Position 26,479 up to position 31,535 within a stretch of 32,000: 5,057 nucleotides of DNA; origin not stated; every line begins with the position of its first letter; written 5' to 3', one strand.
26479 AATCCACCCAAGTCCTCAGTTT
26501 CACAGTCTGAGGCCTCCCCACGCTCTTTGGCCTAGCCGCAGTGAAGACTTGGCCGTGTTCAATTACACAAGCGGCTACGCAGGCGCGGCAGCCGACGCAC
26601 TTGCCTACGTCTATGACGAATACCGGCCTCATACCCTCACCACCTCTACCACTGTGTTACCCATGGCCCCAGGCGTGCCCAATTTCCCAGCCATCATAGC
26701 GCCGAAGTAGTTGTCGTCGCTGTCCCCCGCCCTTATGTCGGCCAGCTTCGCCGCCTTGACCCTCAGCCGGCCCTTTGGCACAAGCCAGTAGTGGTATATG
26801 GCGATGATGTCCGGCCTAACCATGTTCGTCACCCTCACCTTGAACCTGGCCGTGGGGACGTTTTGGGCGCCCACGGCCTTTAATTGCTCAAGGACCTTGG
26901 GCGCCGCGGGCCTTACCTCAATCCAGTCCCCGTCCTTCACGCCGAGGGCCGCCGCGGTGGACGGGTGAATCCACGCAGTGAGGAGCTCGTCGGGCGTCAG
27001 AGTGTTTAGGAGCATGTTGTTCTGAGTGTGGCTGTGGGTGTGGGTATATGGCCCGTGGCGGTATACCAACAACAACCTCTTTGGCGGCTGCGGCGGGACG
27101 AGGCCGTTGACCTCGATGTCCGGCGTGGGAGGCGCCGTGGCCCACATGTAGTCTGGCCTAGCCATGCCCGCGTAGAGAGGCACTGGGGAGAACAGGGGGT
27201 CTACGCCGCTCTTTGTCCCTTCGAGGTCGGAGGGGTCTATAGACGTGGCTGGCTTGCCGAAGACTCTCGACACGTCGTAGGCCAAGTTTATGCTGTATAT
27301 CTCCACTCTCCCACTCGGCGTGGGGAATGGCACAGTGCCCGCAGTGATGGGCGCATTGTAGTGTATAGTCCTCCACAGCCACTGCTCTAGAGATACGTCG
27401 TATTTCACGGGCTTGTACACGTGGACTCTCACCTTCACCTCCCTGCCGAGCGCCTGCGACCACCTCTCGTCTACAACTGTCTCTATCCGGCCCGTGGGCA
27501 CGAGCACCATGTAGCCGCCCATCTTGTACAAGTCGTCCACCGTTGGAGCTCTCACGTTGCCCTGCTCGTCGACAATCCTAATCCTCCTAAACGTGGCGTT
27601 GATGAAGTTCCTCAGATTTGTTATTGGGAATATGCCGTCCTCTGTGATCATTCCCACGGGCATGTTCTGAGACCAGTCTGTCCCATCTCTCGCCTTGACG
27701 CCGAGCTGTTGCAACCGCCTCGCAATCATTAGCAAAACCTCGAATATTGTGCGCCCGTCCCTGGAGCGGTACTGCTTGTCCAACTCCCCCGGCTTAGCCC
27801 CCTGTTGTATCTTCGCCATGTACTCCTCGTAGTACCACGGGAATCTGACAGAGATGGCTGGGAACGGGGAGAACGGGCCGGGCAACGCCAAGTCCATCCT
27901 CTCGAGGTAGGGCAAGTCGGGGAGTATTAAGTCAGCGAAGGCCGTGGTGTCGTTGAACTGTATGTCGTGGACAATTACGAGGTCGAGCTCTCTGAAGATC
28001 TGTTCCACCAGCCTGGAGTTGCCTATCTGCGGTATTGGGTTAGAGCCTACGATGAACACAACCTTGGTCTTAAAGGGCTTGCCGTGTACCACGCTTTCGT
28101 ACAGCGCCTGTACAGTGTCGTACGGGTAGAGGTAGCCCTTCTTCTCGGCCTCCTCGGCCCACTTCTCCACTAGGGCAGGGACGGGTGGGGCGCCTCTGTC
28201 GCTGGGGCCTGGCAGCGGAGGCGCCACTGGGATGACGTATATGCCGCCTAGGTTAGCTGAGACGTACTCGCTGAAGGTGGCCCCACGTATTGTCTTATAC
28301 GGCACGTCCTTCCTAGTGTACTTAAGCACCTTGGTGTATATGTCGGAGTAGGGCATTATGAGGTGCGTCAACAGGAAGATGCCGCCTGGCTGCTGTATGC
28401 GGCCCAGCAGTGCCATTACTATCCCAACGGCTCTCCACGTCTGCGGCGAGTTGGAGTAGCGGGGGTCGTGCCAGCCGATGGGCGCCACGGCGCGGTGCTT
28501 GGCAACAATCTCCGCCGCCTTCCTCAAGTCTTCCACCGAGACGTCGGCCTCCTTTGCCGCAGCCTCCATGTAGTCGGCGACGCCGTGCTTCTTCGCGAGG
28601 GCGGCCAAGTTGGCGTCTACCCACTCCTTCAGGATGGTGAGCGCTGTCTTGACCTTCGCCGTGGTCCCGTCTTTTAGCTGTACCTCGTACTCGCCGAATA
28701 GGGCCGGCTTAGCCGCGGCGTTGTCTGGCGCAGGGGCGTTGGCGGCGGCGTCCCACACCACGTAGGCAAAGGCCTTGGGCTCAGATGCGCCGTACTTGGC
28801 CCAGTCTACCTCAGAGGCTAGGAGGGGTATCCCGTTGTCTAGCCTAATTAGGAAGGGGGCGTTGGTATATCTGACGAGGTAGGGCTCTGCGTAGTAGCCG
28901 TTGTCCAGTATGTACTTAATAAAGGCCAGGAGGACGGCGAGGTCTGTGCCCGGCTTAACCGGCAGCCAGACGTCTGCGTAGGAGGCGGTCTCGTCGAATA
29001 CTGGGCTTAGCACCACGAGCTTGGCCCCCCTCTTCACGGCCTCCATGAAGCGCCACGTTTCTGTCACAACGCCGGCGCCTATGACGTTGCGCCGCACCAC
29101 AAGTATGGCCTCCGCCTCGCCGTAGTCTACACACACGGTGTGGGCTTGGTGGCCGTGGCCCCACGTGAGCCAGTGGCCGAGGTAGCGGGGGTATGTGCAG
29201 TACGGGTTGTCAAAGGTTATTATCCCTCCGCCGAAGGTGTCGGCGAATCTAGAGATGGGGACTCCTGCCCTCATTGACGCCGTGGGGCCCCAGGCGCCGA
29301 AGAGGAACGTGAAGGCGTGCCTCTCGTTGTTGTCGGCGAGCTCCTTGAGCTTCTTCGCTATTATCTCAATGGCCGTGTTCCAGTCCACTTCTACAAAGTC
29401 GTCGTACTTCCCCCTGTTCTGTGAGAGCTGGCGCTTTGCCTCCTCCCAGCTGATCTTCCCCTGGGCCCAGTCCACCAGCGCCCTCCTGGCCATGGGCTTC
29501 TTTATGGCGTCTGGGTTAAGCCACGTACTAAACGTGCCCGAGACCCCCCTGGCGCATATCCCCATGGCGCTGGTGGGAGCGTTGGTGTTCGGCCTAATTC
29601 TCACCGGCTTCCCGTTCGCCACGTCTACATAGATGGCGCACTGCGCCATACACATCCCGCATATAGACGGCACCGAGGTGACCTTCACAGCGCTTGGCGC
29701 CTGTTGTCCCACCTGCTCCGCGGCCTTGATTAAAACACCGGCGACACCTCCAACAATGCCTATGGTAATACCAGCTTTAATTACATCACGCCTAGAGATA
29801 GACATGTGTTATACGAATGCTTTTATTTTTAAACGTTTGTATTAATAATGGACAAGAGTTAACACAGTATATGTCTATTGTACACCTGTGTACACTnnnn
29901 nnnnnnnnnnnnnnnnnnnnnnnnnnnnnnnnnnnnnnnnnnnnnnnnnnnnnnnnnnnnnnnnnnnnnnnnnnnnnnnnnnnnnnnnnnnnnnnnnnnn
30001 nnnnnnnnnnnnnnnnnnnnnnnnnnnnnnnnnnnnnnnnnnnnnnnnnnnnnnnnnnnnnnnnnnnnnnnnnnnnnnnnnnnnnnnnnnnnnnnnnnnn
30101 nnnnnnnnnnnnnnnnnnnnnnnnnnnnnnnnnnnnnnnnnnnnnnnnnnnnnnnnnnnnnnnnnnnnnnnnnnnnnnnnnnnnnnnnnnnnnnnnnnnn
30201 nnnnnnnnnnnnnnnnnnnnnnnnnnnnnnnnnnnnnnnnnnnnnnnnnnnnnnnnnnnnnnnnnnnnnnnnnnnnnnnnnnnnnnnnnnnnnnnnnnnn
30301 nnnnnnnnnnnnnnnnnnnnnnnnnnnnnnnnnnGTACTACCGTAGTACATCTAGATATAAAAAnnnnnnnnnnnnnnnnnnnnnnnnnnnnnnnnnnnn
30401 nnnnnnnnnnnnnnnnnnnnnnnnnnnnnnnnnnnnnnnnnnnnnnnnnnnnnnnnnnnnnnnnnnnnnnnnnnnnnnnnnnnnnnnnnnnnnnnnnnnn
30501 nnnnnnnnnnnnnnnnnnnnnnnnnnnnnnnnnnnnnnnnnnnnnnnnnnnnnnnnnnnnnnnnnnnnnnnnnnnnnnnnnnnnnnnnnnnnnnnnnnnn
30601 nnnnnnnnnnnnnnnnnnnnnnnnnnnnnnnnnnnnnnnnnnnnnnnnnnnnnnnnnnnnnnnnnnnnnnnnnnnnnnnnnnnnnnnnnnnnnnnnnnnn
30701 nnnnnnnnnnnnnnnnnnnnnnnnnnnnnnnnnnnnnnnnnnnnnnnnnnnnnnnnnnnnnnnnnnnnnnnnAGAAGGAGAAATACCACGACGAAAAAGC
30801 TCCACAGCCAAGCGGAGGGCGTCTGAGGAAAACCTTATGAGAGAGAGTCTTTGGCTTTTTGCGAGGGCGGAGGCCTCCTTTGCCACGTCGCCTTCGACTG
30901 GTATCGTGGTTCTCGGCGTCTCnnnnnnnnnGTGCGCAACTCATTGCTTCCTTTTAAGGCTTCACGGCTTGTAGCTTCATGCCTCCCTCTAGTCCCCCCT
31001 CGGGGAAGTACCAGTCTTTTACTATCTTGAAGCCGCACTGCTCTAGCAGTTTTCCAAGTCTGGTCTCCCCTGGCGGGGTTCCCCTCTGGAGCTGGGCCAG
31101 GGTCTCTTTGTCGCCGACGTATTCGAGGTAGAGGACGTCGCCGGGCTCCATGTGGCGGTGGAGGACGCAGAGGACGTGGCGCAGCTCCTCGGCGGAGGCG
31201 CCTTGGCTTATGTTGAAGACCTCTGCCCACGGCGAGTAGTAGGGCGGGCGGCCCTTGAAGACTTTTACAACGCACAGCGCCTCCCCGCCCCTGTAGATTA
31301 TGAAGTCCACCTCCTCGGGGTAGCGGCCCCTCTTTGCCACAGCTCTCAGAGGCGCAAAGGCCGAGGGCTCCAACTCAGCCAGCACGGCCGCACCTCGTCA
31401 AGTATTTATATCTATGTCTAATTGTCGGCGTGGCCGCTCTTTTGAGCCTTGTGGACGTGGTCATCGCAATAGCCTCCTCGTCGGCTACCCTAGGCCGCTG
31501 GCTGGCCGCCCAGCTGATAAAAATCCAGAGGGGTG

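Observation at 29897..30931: Two adjacent RHH-type genes next to the regulon, one with a perfect TGTAC-based palindrome over its own start: candidate cognate regulator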

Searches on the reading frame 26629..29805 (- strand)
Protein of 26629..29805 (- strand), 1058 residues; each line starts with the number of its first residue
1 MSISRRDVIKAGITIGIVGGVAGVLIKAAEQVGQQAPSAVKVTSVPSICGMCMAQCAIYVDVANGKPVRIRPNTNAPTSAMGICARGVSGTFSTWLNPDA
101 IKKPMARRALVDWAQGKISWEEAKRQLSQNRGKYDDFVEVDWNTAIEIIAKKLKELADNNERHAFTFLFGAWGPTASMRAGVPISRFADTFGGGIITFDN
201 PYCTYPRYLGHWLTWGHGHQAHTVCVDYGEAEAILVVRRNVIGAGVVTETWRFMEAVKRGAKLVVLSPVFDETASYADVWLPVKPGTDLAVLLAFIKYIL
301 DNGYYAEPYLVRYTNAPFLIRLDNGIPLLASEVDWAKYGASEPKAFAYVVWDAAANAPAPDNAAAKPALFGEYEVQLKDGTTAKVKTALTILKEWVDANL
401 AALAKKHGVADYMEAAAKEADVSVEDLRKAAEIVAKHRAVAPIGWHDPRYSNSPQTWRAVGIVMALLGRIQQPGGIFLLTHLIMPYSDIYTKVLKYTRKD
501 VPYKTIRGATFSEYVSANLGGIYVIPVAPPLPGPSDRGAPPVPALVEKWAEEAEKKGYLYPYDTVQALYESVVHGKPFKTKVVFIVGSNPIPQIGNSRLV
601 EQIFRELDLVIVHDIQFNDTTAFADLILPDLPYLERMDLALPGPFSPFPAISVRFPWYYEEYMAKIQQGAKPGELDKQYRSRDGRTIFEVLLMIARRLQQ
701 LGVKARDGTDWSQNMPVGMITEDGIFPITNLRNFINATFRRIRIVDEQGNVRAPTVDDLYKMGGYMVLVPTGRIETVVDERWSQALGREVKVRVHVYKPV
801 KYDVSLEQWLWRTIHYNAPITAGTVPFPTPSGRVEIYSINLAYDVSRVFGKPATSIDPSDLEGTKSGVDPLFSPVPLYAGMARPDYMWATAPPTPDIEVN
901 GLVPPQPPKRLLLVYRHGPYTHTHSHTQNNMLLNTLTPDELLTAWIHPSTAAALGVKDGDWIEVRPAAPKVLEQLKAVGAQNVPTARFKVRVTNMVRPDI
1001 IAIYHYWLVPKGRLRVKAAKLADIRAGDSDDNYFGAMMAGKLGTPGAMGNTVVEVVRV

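Call 54: search_protein_families(library=pfam, proteins=[window:26629-29805:-], max_evalue=0.001)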
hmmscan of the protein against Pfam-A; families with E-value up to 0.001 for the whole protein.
window:26629-29805:- (1058 aa): 3 families
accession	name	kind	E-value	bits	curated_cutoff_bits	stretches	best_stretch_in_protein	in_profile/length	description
PF00384.28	Molybdopterin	-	6.1e-32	111.5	24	1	101-640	2-320/353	Molybdopterin oxidoreductase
PF01568.27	Molydop_binding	-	1.2e-10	41.8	26.8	1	913-970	3-58/110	Molydopterin dinucleotide binding domain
PF04879.21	Molybdop_Fe4S4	-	2.1e-10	40.9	22.7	1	44-90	3-49/55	Molybdopterin oxidoreductase Fe4S4 domain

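Call 55: search_protein_families(library=ncbifam, proteins=[window:26629-29805:-], max_evalue=0.001)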
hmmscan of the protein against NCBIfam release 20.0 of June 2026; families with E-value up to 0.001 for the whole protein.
window:26629-29805:- (1058 aa): 23 families
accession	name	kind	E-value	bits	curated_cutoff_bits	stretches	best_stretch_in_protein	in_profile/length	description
NF012032.0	PRK15488.1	equivalog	2.5e-58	197.7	694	3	1-315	1-282/759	thiosulfate reductase PhsA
TIGR03479.1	DMSO_red_II_alp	subfamily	2.7e-44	151.5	984.75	1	138-640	137-608/913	molybdopterin-dependent oxidoreductase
TIGR01591.1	Fdh-alpha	equivalog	7.6e-38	130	666.25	3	134-310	62-234/672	formate dehydrogenase subunit alpha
TIGR00509.1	bisC_fam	subfamily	2.4e-27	95.5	1017.55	2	58-315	7-260/772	molybdopterin guanine dinucleotide-containing S/N-oxide reductase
TIGR02166.1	dmsA_ynfE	subfamily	1.4e-26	92.8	777.7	1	3-313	1-298/794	DMSO/selenate family reductase complex A subunit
NF041783.2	mnquin_red_QrcB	equivalog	3e-25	88.5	440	3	43-129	51-134/695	menaquinone reductase molybdopterin-binding-like subunit QrcB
NF047855.1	AssmNtatRedNasC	equivalog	4.9e-24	84.6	1100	2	135-313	87-262/708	assimilatory nitrate reductase catalytic subunit NasC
TIGR01553.1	formate-DH-alph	equivalog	1.5e-22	79.2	814.2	1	224-323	215-313/1009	formate dehydrogenase-N subunit alpha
NF041513.1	formate_DH_Act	exception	2.1e-22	78.8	1400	1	221-623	203-614/1067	formate dehydrogenase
NF042978.1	EthbenzDh_ebdA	equivalog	9.7e-21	73.2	2000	1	207-476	224-478/977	ethylbenzene dehydrogenase subunit alpha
TIGR01580.1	narG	equivalog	1e-16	59.8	1084.15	1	123-324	144-344/1235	nitrate reductase subunit alpha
NF011567.1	PRK14991.1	equivalog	2e-16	58.9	1750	1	262-477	319-537/1022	tetrathionate reductase subunit TtrA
NF011682.0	PRK15102.1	equivalog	1.8e-15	56.1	909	1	579-646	470-537/829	trimethylamine-N-oxide reductase TorA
NF041714.1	arsenate_red_ArrA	equivalog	6.6e-14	51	1600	1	2-314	2-296/848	arsenate respiratory reductase molybdopterin-containing subunit ArrA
TIGR02164.1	torA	equivalog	2.1e-13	49.3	1465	0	579-646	466-533/824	trimethylamine-N-oxide reductase TorA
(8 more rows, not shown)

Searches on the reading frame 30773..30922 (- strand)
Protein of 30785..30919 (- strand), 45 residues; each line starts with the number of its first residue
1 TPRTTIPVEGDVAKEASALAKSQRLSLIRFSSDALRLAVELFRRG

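Call 44: search_protein_families(library=pfam, proteins=[window:30785-30919:-], max_evalue=10)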
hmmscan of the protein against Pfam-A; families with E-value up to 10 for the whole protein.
seq(45 aa): 0 families

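Call 48: search_solved_structures(query=A3, max_evalue=10, show_alignments=5)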
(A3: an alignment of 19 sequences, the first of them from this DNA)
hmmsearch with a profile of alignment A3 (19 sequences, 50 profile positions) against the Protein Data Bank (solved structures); distinct sequences matched with E-value up to 10: 25.
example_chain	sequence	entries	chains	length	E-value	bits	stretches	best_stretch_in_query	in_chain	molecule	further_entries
5i9g_C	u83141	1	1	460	1.2e-12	51.2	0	34-50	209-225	pentatricopeptide repeat protein dPPR-U8C2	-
5i9d_A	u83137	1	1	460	3.6e-12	49.6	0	34-49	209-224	pentatricopeptide repeat protein dPPR-U8A2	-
5i9h_A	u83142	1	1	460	4.3e-12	49.4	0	34-49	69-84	pentatricopeptide repeat protein dPPR-U8G2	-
5i9f_A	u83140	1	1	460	4.3e-12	49.4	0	34-49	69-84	pentatricopeptide repeat protein dPPR-U10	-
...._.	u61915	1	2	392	0.007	19.9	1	7-36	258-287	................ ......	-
4fey_A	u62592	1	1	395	0.0072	19.8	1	7-36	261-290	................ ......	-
6wvs_A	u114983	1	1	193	0.0095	19.5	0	20-46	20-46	DeNovoTIM15 hyperstable de novo TIM barrel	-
4pww_A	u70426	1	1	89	0.038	17.5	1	9-32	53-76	OR494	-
5iww_D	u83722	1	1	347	0.11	16.1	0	34-49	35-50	PLS9-PPR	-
9jm3_B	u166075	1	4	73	0.17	15.4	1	14-42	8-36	LRO-C2-35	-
7krh_A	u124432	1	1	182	0.18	15.4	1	13-31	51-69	Transcriptional regulator, MarR family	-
2l69_A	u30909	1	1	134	0.19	15.3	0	15-33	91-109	Rossmann 2x3 fold protein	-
9jm2_B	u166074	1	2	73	0.31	14.6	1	14-43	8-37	LRO-C2-35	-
4dg5_A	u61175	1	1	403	0.33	14.5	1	7-22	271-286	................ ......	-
4rjv_A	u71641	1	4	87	0.41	14.2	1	9-36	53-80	OR461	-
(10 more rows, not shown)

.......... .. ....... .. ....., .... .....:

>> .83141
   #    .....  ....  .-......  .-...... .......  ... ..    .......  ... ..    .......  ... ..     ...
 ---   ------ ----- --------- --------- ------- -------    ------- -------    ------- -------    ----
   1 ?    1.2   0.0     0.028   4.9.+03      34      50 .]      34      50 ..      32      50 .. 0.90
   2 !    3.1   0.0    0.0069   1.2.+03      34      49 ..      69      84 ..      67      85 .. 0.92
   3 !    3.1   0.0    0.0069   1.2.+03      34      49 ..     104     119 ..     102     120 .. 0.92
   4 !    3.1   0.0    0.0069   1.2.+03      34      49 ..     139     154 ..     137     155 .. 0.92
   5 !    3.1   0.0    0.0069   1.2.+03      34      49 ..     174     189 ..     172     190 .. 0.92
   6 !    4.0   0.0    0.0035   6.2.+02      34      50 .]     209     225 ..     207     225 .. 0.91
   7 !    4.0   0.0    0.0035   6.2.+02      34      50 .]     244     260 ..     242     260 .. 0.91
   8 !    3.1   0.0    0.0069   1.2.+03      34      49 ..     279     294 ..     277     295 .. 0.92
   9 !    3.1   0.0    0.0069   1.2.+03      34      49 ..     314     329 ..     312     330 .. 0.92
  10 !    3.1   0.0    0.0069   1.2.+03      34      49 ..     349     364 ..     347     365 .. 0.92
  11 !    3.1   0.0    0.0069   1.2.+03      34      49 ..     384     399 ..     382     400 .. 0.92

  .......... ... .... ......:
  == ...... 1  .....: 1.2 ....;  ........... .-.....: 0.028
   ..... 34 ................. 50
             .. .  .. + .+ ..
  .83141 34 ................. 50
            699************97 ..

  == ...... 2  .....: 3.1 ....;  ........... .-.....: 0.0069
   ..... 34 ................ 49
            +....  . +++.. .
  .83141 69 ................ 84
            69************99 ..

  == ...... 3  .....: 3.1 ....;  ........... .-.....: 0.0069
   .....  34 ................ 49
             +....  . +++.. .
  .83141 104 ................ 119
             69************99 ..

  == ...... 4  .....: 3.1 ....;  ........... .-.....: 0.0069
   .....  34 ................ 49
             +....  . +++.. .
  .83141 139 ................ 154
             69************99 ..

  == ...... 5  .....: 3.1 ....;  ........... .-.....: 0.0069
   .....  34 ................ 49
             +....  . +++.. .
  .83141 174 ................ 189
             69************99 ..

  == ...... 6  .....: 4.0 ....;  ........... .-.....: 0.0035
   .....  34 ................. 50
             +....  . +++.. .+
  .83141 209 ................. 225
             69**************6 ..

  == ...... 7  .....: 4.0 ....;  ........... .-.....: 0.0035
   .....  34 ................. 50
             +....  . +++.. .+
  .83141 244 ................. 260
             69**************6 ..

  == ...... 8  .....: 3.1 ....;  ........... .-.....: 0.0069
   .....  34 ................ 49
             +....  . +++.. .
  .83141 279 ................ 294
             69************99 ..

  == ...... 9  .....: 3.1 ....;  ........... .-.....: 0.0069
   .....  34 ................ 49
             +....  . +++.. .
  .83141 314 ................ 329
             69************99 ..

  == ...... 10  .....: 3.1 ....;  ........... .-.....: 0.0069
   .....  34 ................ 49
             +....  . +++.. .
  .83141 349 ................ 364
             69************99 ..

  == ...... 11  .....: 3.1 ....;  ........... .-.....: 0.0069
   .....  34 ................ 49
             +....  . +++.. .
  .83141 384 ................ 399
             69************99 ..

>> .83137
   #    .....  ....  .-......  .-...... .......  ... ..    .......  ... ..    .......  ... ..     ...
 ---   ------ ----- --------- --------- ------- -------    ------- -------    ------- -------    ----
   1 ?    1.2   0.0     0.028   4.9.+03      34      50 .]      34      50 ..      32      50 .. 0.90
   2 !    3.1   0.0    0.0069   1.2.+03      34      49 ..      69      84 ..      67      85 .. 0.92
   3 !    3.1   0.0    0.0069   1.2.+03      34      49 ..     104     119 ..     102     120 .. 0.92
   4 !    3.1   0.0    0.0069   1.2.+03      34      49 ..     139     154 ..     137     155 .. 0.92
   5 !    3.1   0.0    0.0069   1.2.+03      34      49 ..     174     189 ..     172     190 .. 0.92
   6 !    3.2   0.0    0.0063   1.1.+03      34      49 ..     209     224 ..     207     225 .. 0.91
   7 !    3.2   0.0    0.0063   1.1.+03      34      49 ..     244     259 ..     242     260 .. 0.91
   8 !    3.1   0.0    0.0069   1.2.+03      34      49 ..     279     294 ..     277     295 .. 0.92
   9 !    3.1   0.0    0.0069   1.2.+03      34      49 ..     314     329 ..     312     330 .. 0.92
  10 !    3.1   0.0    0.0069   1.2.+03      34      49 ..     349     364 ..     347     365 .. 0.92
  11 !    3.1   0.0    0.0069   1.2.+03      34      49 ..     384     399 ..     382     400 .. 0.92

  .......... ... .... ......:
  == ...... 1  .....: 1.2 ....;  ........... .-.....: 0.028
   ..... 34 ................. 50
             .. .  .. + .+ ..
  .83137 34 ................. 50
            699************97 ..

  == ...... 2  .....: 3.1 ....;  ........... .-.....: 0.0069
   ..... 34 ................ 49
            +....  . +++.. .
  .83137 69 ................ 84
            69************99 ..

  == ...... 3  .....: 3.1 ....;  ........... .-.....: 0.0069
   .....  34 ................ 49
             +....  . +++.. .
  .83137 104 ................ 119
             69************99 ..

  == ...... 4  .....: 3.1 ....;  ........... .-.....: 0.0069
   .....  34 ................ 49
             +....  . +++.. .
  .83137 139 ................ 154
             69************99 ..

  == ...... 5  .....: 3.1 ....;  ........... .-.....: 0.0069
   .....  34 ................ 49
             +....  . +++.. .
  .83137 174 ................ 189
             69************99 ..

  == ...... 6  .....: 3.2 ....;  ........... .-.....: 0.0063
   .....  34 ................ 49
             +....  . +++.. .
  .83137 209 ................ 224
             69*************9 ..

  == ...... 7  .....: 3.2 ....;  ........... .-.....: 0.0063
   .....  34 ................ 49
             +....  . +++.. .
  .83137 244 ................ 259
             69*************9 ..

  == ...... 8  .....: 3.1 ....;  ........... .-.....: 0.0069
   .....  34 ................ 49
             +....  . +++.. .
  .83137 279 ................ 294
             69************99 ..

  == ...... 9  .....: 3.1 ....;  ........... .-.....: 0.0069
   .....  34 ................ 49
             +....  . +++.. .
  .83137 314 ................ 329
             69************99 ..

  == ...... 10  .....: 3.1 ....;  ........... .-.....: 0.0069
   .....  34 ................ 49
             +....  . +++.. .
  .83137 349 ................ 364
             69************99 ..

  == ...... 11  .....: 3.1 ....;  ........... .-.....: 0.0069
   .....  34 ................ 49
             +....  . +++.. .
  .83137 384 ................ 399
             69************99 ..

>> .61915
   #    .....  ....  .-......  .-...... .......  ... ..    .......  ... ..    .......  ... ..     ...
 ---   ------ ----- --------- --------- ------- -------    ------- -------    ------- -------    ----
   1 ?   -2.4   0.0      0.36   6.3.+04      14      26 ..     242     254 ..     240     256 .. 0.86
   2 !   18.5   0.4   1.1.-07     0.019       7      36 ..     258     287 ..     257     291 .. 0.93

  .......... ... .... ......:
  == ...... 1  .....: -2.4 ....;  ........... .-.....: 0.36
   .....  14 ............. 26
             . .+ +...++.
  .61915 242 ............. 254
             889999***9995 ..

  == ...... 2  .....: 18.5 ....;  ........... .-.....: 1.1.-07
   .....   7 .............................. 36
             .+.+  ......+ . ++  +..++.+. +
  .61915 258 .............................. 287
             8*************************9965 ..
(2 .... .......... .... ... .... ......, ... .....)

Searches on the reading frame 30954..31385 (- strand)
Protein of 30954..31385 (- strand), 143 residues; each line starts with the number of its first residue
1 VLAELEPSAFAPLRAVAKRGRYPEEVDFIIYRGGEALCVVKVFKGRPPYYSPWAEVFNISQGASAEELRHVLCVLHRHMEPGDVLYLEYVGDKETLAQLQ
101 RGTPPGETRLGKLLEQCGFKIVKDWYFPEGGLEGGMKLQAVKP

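Call 5: search_protein_families(library=pfam, proteins=[window:30954-31385:-], max_evalue=1)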
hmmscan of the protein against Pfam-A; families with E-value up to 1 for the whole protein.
window:30954-31385:- (143 aa): 2 families
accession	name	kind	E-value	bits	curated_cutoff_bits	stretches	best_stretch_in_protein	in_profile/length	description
PF06557.17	DUF1122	-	1.6e-34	119.3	25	1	13-143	5-150/176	Protein of unknown function (DUF1122)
PF19102.7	DUF5789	-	0.2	12.1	21.7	0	9-36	3-30/75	Family of unknown function (DUF5789)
